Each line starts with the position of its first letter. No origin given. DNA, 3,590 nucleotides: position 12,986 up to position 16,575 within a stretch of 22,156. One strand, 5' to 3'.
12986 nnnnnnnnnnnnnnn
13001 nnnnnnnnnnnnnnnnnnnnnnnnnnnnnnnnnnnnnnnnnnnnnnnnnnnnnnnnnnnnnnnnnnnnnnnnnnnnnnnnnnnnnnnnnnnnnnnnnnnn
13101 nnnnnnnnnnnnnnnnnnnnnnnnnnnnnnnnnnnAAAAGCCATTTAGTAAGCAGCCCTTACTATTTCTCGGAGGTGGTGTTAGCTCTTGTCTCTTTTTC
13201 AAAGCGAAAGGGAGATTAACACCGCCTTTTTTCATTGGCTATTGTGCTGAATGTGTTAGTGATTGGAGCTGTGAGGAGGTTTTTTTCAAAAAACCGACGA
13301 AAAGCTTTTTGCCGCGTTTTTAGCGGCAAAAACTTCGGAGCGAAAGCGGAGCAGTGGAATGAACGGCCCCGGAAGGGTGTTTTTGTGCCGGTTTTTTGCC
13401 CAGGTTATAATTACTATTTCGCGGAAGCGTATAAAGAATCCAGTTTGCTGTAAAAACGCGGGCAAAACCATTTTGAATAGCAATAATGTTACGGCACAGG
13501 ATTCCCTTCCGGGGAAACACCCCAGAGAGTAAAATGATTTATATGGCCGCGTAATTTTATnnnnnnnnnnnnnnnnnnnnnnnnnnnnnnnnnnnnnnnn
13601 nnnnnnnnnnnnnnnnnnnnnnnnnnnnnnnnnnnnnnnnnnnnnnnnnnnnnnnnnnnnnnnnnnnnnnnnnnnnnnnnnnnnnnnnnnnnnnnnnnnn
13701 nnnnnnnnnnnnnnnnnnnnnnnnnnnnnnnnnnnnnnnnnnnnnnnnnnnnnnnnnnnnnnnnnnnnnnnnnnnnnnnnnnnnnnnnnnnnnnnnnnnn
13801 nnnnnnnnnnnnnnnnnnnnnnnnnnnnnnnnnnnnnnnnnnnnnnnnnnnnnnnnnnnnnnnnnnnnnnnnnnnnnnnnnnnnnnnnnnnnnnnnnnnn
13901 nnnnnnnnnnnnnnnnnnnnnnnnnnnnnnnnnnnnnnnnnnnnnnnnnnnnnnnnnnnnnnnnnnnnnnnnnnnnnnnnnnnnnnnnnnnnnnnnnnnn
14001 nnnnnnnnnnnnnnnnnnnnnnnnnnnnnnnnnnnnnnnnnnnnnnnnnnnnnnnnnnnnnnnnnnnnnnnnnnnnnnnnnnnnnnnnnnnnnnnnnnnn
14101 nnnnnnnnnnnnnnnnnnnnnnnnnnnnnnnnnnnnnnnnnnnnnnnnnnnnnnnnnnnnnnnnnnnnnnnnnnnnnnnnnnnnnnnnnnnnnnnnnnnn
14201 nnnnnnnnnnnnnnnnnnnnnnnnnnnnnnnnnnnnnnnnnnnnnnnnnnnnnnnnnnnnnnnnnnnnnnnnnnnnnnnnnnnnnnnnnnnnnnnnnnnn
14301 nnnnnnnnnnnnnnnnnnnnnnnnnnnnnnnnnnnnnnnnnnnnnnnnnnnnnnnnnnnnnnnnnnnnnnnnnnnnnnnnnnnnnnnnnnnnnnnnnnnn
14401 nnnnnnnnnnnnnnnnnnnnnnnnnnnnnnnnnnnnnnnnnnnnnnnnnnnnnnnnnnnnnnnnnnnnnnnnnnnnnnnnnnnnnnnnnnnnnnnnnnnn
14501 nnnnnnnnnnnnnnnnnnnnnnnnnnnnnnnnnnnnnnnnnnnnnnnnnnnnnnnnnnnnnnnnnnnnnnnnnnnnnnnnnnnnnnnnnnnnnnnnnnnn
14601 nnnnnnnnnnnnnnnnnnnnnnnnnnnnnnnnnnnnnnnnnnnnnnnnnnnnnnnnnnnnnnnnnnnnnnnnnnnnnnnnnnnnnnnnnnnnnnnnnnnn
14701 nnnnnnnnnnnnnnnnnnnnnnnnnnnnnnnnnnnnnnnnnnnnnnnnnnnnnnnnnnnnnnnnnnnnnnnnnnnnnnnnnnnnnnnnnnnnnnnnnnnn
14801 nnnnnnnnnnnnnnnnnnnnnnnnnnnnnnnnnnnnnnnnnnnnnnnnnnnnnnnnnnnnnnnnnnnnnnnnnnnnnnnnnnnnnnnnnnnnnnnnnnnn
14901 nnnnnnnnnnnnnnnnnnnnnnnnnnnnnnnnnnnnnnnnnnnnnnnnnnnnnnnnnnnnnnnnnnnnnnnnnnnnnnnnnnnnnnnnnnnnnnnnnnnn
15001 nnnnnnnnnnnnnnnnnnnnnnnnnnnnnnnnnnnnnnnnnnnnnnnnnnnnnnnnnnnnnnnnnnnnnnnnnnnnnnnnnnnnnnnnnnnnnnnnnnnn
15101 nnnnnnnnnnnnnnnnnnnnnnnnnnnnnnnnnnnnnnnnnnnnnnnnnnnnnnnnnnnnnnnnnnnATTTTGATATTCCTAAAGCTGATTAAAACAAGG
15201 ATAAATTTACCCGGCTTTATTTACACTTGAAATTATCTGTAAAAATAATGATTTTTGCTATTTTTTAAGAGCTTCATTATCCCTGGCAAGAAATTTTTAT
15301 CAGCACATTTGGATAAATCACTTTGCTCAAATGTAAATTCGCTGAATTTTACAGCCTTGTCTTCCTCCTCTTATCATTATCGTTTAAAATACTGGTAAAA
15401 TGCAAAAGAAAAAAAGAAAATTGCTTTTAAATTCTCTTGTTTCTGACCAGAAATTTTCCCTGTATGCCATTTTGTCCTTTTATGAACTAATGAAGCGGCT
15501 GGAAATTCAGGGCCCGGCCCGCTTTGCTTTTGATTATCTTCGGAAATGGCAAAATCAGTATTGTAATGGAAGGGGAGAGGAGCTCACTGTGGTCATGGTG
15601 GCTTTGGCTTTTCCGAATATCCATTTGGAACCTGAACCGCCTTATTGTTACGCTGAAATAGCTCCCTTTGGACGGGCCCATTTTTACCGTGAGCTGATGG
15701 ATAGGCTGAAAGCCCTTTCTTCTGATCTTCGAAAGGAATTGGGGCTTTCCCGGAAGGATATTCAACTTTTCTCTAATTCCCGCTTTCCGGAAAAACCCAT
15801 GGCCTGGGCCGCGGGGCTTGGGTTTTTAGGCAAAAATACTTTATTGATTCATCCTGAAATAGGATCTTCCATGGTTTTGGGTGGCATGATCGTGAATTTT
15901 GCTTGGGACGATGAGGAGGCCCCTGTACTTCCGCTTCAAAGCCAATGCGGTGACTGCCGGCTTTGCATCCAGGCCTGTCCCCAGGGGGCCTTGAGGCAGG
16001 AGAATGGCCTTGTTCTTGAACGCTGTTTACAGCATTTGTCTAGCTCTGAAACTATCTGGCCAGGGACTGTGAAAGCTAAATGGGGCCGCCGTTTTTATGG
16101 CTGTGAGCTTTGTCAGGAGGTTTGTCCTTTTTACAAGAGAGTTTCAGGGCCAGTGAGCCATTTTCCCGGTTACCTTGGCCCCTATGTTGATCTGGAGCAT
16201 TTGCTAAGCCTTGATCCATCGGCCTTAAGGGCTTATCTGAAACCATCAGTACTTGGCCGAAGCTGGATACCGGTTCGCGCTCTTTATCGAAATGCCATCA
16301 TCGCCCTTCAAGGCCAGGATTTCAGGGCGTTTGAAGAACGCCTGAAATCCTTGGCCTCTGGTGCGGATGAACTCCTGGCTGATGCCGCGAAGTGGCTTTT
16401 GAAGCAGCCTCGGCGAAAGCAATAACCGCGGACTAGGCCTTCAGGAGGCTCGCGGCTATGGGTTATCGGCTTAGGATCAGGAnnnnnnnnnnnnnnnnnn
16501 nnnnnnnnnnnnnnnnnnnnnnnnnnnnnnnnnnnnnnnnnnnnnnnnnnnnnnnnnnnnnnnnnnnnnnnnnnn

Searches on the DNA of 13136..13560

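Call 49: search_rna_families(source=window, start=13136, end=13560, threshold=evalue, max_evalue=10, show_alignments=2)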
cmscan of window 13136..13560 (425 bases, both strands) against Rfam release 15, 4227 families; matches with E-value up to 10: 6.
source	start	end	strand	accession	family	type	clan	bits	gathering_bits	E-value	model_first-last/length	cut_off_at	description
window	13297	13344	+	RF01705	Flavo-1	Gene; sRNA;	-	21.2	42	0.045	18-62/76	no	Flavo-1 RNA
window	13284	13303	-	RF01334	CRISPR-DR21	Gene; CRISPR;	-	15.7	48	7.5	1-37/37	no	CRISPR RNA direct repeat element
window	13220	13335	+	RF00443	SNORA27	Gene; snRNA; snoRNA; HACA-box;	CL00032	14.6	64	5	1-127/127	no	Small nucleolar RNA SNORA27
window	13474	13545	+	RF02912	AAC_AAD_leader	Cis-reg;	-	13.2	56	5.2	1-75/75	no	putative aminoglycoside riboswitch / attI site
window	13153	13175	-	RF01100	PK-BYV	Cis-reg;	-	12.7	50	6.6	1-40/40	no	3'-terminal pseudoknot in BYV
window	13302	13335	-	RF02851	Ysr283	Gene; antisense;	-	11.3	58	0.73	85-118/253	no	Yersinia sRNA 283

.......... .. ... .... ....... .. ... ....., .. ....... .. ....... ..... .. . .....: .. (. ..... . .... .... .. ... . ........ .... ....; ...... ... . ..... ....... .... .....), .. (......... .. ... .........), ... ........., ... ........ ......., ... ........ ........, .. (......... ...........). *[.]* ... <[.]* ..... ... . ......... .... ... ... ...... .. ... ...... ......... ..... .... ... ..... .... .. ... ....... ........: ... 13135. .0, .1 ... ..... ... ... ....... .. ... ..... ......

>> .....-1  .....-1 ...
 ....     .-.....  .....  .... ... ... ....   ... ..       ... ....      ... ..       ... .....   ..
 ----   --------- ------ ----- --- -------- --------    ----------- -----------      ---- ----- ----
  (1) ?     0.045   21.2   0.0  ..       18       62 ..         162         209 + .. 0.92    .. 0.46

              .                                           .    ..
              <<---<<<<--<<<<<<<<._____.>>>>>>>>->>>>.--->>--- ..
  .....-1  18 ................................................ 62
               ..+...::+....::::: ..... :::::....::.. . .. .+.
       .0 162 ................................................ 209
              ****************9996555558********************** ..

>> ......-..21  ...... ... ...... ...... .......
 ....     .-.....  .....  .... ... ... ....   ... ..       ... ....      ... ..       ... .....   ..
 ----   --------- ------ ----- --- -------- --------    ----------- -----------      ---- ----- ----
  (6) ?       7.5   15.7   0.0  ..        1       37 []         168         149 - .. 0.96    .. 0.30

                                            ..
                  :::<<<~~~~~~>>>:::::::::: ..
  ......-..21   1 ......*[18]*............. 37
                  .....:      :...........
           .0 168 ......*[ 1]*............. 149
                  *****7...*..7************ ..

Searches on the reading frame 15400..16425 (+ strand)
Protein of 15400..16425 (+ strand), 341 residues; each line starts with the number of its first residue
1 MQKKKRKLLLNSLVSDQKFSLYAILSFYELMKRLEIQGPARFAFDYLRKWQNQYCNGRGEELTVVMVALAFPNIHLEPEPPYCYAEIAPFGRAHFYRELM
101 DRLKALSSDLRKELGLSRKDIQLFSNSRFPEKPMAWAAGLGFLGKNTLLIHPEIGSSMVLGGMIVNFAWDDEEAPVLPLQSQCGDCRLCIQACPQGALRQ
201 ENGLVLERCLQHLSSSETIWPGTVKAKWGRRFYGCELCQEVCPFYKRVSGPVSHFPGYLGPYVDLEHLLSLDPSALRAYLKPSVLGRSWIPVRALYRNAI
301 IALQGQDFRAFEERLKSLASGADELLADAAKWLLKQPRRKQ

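Call 13: search_protein_families(library=pfam, proteins=[window:15400-16425:+], max_evalue=0.01)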
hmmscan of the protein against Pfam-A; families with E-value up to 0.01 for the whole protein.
window:15400-16425:+ (341 aa): 10 families
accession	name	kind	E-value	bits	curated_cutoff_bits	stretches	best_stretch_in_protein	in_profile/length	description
PF13484.11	Fer4_16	-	4.5e-13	50.2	30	1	182-244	1-65/66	4Fe-4S double cluster binding domain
PF00037.32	Fer4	-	6.7e-06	26.1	21.1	1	181-199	6-24/24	4Fe-4S binding domain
PF14697.11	Fer4_21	-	2.3e-05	24.9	35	0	233-244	42-53/59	4Fe-4S dicluster domain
PF12838.12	Fer4_7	-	2.4e-05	25.1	27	1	182-244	1-50/52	4Fe-4S dicluster domain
PF13183.11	Fer4_8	-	2.9e-05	24.9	27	0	234-253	7-26/68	4Fe-4S dicluster domain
PF13187.11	Fer4_9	-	3.9e-05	24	27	1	173-197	34-51/52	4Fe-4S dicluster domain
PF13237.11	Fer4_10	-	0.0002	21.7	25.5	0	181-195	7-21/53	4Fe-4S dicluster domain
PF12797.12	Fer4_2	-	0.0017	18.7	24.5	0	180-194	7-21/22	4Fe-4S binding domain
PF12837.12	Fer4_6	-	0.0047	17.3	25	0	181-198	7-24/24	4Fe-4S binding domain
PF12798.12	Fer4_3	-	0.0093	17.2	27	0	183-197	1-15/15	4Fe-4S binding domain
